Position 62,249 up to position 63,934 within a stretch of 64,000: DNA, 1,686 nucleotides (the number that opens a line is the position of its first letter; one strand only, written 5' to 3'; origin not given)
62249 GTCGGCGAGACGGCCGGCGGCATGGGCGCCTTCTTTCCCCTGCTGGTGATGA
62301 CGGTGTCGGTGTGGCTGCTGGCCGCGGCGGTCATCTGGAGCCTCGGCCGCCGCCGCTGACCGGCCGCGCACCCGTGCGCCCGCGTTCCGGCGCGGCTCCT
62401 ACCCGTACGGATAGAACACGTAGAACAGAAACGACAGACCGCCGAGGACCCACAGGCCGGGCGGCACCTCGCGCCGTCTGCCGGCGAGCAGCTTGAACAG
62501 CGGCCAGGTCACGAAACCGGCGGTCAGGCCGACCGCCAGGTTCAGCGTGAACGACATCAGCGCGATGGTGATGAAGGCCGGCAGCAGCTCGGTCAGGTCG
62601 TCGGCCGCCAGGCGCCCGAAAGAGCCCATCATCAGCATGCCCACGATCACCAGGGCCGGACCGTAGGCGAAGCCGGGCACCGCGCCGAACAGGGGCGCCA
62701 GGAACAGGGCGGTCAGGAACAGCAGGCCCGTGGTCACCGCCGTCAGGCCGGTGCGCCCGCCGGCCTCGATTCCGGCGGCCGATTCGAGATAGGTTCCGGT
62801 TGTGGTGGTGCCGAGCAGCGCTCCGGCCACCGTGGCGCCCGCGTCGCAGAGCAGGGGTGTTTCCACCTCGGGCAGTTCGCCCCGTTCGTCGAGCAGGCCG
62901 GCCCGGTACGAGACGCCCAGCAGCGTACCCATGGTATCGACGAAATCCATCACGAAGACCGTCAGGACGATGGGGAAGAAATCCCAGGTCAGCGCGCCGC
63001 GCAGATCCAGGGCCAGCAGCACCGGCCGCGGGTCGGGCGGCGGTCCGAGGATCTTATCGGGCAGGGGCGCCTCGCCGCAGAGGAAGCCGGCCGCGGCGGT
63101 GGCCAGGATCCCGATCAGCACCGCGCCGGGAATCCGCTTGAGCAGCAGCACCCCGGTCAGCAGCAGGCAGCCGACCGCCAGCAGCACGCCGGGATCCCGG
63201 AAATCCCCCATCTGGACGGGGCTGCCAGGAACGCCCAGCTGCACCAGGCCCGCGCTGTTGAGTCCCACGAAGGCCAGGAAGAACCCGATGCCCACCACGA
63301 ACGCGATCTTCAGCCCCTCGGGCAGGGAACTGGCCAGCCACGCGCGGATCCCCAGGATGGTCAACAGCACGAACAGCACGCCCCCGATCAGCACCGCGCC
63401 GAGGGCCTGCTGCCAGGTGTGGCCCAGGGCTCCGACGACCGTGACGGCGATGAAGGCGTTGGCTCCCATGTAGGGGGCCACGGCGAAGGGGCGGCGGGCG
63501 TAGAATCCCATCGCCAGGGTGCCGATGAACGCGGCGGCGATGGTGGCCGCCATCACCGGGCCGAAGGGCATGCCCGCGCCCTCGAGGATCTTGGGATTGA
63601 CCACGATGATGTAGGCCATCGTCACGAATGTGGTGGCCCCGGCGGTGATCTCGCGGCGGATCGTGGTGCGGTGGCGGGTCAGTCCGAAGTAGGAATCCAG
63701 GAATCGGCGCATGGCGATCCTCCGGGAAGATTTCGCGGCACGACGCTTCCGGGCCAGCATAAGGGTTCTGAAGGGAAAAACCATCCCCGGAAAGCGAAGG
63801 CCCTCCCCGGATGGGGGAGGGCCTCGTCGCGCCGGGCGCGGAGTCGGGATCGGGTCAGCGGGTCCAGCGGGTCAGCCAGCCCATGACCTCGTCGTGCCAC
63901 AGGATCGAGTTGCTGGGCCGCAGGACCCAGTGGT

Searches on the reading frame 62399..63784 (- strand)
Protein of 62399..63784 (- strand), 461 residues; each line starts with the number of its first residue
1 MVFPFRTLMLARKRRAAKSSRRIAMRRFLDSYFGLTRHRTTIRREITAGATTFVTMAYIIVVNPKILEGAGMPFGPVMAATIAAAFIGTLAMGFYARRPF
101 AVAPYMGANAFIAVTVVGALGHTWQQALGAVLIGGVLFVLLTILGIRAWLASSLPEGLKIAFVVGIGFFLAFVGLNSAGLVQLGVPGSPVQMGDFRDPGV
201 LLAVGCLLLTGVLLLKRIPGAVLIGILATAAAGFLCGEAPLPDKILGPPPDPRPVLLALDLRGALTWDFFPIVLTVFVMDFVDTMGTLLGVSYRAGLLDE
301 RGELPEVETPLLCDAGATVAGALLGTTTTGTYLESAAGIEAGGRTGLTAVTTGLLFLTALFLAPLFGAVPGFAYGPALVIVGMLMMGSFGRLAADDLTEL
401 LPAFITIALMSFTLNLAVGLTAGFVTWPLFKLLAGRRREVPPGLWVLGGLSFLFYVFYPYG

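Call 50: search_protein_families(library=pfam, proteins=[window:62399-63784:-], max_evalue=0.001)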
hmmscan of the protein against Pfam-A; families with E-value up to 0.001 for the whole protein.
window:62399-63784:- (461 aa): 1 family
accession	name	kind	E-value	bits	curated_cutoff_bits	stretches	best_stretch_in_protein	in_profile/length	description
PF00860.26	Xan_ur_permease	-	5.3e-36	124.6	27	1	44-419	2-386/389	Permease family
